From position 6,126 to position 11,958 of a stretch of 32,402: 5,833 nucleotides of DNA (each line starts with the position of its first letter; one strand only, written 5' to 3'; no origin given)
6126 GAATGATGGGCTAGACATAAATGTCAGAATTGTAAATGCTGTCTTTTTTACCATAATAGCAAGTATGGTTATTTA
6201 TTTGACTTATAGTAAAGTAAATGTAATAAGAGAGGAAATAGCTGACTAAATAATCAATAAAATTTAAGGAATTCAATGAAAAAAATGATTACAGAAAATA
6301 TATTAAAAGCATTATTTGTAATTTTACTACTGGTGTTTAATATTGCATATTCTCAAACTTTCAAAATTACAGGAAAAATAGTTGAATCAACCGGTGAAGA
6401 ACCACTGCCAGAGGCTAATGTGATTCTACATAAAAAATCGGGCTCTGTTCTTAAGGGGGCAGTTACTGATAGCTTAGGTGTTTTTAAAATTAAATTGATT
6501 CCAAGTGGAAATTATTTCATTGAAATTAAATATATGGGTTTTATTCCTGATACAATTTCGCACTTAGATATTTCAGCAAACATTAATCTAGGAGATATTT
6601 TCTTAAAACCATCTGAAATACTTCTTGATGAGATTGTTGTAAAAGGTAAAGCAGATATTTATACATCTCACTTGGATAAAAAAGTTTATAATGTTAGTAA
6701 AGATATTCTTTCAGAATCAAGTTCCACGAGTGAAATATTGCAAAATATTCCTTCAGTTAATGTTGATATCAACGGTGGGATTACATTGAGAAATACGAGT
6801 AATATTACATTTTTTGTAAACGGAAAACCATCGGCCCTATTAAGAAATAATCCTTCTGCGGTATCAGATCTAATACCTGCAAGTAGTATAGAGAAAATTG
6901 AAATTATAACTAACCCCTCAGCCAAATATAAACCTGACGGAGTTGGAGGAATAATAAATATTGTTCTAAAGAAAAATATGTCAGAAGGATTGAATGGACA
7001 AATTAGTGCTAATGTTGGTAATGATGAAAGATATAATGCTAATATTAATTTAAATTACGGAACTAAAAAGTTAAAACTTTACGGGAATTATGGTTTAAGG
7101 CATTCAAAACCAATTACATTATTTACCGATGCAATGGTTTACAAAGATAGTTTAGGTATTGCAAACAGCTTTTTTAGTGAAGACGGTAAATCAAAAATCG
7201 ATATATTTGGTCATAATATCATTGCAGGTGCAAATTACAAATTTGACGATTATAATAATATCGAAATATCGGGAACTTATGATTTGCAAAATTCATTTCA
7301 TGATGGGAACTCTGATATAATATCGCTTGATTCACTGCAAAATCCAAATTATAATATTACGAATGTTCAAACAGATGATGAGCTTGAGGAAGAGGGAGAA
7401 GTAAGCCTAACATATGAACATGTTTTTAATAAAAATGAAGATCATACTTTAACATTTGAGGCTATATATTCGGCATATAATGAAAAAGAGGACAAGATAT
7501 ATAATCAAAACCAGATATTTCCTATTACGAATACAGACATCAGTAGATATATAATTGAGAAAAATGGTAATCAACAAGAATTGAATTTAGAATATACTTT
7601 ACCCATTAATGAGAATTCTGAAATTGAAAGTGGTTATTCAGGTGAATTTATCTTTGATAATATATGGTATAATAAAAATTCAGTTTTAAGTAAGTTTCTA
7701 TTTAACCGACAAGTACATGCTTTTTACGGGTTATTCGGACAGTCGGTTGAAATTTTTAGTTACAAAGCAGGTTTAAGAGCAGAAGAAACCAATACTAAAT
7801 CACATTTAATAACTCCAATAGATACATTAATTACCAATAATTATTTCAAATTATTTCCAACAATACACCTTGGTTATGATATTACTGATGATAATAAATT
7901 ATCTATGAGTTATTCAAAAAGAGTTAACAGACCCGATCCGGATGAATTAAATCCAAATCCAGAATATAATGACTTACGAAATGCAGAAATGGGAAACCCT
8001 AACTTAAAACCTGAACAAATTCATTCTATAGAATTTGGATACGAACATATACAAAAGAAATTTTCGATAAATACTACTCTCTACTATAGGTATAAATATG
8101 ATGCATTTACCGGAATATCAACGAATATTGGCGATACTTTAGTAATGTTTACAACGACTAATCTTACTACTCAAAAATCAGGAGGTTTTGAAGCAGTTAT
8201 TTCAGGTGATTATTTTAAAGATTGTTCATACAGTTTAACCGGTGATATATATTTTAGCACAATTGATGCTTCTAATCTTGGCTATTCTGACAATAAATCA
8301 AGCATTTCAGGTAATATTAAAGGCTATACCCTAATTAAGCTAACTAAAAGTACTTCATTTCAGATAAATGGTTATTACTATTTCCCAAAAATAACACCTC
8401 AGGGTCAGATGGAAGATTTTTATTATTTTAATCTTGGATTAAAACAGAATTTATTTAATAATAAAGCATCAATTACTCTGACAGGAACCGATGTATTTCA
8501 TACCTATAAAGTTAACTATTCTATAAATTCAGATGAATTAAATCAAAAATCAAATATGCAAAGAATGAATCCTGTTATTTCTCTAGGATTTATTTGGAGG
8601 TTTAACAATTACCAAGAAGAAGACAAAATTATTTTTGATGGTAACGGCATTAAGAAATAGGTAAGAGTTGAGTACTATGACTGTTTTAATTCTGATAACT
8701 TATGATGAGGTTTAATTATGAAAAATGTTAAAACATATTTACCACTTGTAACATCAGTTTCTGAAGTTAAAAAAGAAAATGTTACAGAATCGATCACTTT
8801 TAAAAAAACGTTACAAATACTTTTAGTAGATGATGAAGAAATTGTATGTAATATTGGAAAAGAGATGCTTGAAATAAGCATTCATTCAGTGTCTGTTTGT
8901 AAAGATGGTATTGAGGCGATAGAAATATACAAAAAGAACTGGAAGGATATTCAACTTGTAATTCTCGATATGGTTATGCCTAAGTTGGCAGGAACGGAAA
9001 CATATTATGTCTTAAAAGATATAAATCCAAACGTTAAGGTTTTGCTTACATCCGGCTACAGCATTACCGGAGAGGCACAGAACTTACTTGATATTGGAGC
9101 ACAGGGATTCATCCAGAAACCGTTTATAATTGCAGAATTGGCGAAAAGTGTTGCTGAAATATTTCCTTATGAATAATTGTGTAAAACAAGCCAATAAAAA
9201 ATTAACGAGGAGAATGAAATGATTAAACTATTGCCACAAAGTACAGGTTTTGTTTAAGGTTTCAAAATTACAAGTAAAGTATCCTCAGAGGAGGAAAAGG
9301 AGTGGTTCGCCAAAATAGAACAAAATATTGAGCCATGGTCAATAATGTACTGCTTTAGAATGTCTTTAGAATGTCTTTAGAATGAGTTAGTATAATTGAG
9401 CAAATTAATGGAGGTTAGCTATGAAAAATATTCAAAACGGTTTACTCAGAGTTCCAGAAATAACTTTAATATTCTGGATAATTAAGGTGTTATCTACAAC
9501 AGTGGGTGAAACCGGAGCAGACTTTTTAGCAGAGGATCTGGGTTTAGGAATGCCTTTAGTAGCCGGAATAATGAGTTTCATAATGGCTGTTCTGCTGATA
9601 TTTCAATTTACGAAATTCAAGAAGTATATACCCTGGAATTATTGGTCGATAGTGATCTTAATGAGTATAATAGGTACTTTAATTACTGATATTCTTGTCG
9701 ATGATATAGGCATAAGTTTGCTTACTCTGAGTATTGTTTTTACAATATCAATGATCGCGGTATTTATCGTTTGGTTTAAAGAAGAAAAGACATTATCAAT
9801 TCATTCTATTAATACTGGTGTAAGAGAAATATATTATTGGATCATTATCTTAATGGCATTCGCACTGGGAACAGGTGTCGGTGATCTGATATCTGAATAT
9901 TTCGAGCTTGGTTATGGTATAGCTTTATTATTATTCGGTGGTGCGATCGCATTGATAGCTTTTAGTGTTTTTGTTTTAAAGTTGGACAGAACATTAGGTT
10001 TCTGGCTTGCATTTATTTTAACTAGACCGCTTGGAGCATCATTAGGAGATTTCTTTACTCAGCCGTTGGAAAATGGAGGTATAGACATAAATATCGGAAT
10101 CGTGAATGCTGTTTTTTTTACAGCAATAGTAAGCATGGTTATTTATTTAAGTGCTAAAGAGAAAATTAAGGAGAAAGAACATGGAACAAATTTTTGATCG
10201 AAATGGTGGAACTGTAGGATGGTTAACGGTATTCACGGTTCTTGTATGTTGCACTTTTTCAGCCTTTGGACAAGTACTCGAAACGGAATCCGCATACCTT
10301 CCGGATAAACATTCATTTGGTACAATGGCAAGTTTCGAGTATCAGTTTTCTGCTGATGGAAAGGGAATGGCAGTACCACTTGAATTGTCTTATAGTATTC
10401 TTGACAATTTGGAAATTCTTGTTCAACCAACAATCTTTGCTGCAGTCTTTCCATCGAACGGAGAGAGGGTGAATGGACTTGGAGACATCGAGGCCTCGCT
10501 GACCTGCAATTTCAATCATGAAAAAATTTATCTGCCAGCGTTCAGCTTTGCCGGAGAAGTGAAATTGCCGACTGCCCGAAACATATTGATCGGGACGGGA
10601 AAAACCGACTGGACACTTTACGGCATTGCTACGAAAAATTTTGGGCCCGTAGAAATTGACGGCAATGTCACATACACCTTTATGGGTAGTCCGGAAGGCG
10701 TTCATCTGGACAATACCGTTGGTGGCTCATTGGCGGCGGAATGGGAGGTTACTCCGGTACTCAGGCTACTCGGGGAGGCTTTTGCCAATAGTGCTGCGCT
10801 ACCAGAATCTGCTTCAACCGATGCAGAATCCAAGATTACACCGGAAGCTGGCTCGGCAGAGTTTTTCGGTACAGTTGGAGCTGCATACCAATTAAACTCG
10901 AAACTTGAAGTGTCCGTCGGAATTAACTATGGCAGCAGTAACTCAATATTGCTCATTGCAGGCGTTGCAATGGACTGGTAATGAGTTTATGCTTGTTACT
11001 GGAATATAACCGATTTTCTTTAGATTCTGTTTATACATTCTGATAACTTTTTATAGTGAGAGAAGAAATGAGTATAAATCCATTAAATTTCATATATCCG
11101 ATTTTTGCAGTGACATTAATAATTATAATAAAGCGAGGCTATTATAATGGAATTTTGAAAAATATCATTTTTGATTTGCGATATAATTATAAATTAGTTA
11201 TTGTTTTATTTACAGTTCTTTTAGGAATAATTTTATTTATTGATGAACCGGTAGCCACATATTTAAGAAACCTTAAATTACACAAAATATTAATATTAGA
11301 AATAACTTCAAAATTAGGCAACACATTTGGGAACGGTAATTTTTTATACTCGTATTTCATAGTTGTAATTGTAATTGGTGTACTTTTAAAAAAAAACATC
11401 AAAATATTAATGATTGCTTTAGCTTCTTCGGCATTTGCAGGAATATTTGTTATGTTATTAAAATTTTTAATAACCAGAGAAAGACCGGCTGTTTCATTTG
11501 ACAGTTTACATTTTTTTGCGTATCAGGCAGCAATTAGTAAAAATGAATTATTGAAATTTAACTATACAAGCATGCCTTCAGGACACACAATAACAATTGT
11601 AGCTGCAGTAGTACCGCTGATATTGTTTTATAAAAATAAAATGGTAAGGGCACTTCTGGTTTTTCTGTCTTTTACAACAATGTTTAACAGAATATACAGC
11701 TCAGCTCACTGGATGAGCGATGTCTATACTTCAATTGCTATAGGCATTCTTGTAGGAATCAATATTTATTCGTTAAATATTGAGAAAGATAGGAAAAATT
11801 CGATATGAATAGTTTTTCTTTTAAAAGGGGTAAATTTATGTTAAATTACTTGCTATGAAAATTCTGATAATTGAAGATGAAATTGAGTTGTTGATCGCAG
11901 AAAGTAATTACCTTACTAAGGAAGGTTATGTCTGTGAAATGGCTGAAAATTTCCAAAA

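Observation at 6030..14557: Five start-proximal copies of an 11-bp-phased (C/T)AGA(A/T)T repeat tie a 9-kb envelope cluster to the embedded OmpR-type two-component system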

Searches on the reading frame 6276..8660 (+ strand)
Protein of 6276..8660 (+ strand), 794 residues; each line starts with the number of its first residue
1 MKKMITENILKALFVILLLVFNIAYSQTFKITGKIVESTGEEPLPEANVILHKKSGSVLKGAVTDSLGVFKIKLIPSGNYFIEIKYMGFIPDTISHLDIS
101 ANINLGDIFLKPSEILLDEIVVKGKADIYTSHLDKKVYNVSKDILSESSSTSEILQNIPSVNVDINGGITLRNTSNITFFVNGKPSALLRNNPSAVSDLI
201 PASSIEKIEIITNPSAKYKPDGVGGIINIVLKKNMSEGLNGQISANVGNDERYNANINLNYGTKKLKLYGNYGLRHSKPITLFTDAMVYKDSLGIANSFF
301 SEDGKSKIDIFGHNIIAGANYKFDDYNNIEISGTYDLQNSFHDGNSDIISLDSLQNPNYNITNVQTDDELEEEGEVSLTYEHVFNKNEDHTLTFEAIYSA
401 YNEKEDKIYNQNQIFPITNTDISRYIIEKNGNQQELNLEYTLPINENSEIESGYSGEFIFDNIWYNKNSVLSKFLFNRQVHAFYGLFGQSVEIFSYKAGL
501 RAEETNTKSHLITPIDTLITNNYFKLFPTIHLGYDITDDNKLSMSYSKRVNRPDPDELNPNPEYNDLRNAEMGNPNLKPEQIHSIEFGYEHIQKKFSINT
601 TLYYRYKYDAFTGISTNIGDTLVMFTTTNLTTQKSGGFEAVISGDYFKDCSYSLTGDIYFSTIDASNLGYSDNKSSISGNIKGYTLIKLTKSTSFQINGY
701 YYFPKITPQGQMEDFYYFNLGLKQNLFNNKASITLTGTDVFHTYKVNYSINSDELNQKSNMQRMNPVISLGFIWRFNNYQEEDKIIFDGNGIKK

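Call 6: search_protein_families(library=pfam, proteins=[window:6276-8660:+], max_evalue=0.01)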
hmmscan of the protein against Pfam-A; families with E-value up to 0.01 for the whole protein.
window:6276-8660:+ (794 aa): 5 families
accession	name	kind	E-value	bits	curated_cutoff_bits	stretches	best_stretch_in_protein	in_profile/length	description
PF14905.12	OMP_b-brl_3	-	1.2e-74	252.2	27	1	386-774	4-408/408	Outer membrane protein beta-barrel family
PF00593.30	TonB_dep_Rec_b-barrel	-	3.6e-19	70.4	27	1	338-702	31-377/436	TonB dependent receptor-like, beta-barrel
PF13715.12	CarbopepD_reg_2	-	5.9e-14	52.3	32.2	1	31-122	1-88/88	CarboxypepD_reg-like domain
PF13620.12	CarboxypepD_reg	-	4.6e-11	43.3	32.3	1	31-102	2-72/82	Carboxypeptidase regulatory-like domain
PF07715.20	Plug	-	3.4e-08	34.4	23.9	1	147-226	21-107/107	TonB-dependent Receptor Plug Domain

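Call 7: search_protein_families(library=ncbifam, proteins=[window:6276-8660:+], max_evalue=0.01)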
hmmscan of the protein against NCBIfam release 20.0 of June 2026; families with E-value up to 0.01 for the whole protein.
window:6276-8660:+ (794 aa): 5 families
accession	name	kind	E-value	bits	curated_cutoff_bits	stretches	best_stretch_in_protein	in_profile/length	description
TIGR01782.1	TonB-Xanth-Caul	subfamily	4.9e-14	51.6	310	2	520-594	579-659/868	TonB-dependent receptor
TIGR01779.1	TonB-B12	equivalog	3e-09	36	599.7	1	148-259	62-180/614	TonB-dependent vitamin B12 receptor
NF053590.1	TonB_dep_TOL0244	equivalog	3.2e-08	32.7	645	1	520-642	352-475/604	TOL_0244 family TonB-dependent receptor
TIGR01786.1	TonB-hemlactrns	subfamily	3e-06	25.9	323.75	1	353-611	311-522/719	TonB-dependent hemoglobin/transferrin/lactoferrin family receptor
NF010010.0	PRK13483.1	equivalog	0.00086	17.4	927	1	200-246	130-176/660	ligand-gated channel protein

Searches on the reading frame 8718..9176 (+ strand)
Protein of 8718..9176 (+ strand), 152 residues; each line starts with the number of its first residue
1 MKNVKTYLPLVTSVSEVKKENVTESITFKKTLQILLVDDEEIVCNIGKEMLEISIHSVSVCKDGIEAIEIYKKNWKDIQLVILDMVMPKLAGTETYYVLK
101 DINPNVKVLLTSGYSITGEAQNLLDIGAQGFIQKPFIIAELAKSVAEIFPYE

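Call 6: search_protein_families(library=pfam, proteins=[window:8718-9176:+], max_evalue=0.01)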
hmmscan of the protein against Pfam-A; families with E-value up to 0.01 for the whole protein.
window:8718-9176:+ (152 aa): 1 family
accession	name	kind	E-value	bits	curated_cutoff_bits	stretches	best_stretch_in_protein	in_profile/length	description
PF00072.30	Response_reg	-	4.4e-21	75.6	30.2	1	34-145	1-110/111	Response regulator receiver domain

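Call 7: search_protein_families(library=ncbifam, proteins=[window:8718-9176:+], max_evalue=0.01)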
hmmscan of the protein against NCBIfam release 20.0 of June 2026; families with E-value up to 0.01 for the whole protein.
window:8718-9176:+ (152 aa): 89 families (the best 25 are shown)
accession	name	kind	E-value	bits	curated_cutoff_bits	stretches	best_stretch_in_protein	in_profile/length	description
NF046020.1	HisKinCckABruc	equivalog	1.1e-20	73.1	1000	1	18-148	736-866/868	cell cycle histidine kinase CckA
NF041367.1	CheY_Halo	equivalog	1.4e-16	60.9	200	1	34-147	1-112/114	chemotaxis protein CheY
NF041734.1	resp_reg_RppA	equivalog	2.2e-14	53.4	250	1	33-143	2-112/229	two-component system response regulator RppA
NF010076.0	PRK13557.1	subfamily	2.2e-14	52.8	631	1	4-148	388-532/540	histidine kinase famiy protein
NF051850.1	RespRegRprY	equivalog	4.4e-14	52.4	370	1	30-148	3-119/234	response regulator transcription factor RprY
NF045944.1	ResRegRpaBCyano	equivalog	9.6e-14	51.3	330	1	35-148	1-111/229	response regulator transcription factor RpaB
NF047793.1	ResRegPgtA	equivalog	1.2e-13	50.7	650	1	30-146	4-118/414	two-component system response regulator PgtA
NF011874.0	PRK15347.1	equivalog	1.5e-13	49.7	852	1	29-145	688-806/921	two component system sensor kinase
TIGR02875.1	spore_0_A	equivalog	1.7e-13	50.5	200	1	31-149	2-122/262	sporulation transcription factor Spo0A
NF008302.0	PRK11091.1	equivalog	1.1e-12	47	838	1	12-149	506-643/779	aerobic respiration two-component sensor histidine kinase ArcB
NF053854.1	RespRegPhoBBctds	equivalog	2.9e-12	46.4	270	1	34-146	1-112/225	two-component system response regulator PhoB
TIGR02956.1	TMAO_torS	equivalog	2.9e-12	45.6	676.5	1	18-148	688-819/967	TMAO reductase system sensor histidine kinase/response regulator TorS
NF008469.0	PRK11361.1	equivalog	3e-12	46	714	1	32-143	5-114/461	acetoacetate metabolism transcriptional regulator AtoC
NF046026.1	HisKinCckACaul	equivalog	6e-12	44.5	1000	1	7-146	529-673/678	cell cycle histidine kinase CckA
NF008199.0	PRK10955.1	equivalog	8.6e-12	45.5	341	1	33-145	3-111/232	envelope stress response regulator transcription factor CpxR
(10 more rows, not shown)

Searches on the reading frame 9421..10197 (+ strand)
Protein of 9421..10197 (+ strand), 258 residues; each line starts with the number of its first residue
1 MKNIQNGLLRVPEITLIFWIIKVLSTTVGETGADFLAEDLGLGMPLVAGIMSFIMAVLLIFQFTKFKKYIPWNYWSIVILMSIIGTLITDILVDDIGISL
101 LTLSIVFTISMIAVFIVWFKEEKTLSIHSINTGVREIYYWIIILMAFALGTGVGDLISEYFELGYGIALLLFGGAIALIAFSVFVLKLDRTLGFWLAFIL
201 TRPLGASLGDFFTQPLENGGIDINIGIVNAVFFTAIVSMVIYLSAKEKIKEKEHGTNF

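Call 6: search_protein_families(library=pfam, proteins=[window:9421-10197:+], max_evalue=0.01)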
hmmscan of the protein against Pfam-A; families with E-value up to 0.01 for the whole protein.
window:9421-10197:+ (258 aa): 1 family
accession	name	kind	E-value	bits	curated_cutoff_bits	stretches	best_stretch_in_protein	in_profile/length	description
PF03988.17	DUF347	-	6.2e-47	158.1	28.2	4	17-63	1-47/52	Repeat of Unknown Function (DUF347)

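Call 7: search_protein_families(library=ncbifam, proteins=[window:9421-10197:+], max_evalue=0.01)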
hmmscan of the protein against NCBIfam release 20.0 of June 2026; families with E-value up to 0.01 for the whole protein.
window:9421-10197:+ (258 aa): 0 families

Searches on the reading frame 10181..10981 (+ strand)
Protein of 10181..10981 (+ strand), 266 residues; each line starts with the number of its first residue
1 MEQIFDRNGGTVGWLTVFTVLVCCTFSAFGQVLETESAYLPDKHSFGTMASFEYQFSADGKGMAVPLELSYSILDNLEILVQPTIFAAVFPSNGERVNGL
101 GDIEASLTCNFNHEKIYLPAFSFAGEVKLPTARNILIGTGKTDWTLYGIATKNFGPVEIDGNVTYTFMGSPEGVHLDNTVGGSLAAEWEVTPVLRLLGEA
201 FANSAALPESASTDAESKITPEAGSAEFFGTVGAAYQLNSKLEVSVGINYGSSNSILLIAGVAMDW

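Call 6: search_protein_families(library=pfam, proteins=[window:10181-10981:+], max_evalue=0.01)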
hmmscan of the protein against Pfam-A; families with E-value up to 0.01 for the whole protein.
window:10181-10981:+ (266 aa): 1 family
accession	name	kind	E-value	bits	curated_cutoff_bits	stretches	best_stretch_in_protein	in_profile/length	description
PF13557.12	Phenol_MetA_deg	-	0.00048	20.7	22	1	95-250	65-223/242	Putative MetA-pathway of phenol degradation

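Call 7: search_protein_families(library=ncbifam, proteins=[window:10181-10981:+], max_evalue=0.01)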
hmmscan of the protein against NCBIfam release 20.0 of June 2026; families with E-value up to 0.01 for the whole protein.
window:10181-10981:+ (266 aa): 0 families

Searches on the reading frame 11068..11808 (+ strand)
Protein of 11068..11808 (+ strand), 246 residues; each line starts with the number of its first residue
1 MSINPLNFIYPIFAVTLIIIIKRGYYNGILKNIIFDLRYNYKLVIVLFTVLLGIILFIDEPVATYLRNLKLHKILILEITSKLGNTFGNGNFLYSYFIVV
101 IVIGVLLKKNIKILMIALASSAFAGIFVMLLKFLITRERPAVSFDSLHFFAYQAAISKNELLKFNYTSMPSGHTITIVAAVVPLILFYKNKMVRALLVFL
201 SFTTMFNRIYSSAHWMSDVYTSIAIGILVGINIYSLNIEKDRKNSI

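Call 6: search_protein_families(library=pfam, proteins=[window:11068-11808:+], max_evalue=0.01)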
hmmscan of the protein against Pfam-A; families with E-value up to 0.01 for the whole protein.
window:11068-11808:+ (246 aa): 3 families
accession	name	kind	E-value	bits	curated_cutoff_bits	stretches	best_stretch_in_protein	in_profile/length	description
PF01569.27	PAP2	-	3.1e-19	69.5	27.2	1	114-236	2-124/130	PAP2 superfamily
PF14378.12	PAP2_3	-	7.4e-07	29.6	27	1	94-228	36-186/190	PAP2 superfamily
PF14360.12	PAP2_C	-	1.5e-05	25.9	27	1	169-230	6-69/74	PAP2 superfamily C-terminal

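Call 7: search_protein_families(library=ncbifam, proteins=[window:11068-11808:+], max_evalue=0.01)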
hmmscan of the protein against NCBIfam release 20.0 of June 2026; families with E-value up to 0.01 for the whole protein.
window:11068-11808:+ (246 aa): 3 families
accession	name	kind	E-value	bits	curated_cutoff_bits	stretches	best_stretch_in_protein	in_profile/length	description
NF007159.0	PRK09597.1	equivalog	4.3e-05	23.3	177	1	168-229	120-180/191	lipid A 1-phosphatase LpxE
NF008813.0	PRK11837.1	equivalog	0.00038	20.5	229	1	152-228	88-163/202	undecaprenyl-diphosphate phosphatase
NF007975.0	PRK10699.1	equivalog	0.0029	17.1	261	1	168-229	158-222/254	phosphatidylglycerophosphatase B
